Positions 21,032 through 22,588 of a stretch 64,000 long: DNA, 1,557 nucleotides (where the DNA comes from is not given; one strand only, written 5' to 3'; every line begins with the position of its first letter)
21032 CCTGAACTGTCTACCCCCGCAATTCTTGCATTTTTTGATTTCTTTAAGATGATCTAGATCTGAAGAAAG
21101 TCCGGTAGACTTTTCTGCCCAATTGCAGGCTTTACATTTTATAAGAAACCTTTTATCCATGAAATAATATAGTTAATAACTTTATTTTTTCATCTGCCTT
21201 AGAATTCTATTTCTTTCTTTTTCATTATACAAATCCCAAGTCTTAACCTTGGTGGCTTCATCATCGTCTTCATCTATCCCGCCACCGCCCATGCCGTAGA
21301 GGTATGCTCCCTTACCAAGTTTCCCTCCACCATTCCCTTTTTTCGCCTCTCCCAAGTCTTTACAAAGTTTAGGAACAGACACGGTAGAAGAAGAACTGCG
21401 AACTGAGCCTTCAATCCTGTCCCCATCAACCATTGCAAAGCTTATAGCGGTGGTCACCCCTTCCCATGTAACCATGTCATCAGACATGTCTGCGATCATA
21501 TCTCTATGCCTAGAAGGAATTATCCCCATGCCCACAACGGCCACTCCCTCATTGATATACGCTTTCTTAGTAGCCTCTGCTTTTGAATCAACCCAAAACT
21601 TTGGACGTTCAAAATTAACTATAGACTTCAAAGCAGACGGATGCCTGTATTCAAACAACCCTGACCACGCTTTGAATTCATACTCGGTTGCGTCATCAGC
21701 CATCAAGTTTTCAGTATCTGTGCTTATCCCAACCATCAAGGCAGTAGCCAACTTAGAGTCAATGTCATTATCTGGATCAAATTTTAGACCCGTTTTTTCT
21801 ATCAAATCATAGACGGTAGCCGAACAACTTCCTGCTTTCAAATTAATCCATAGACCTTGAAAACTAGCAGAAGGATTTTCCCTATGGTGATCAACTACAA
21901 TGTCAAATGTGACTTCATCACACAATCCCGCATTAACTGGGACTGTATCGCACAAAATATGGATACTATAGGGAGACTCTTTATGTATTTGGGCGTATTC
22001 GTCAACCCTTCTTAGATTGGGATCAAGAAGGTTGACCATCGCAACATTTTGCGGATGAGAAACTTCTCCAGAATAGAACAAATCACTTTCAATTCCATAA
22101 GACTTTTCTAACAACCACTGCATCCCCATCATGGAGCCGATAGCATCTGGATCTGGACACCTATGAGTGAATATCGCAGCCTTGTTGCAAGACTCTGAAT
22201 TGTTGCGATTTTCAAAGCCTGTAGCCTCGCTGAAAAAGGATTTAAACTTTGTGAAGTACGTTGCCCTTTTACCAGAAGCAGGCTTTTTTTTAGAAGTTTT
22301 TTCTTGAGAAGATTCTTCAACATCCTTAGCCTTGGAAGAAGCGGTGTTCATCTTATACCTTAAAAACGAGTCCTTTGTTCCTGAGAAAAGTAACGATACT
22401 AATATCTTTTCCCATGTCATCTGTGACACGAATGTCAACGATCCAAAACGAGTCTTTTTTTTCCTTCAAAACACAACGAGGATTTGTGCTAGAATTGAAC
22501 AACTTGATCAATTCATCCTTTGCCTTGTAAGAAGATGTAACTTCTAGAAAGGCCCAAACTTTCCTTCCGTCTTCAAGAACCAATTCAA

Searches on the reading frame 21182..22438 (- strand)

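Call 67: search_protein_families(library=pfam, proteins=[window:21182-22438:-], max_evalue=0.001)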
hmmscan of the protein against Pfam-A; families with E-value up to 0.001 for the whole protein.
window:21182-22438:- (418 aa): 1 family
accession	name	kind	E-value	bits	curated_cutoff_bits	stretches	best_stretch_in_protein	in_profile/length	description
PF01368.27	DHH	-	6.2e-12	46.3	28.1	1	88-238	3-125/125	DHH family, N-terminal domain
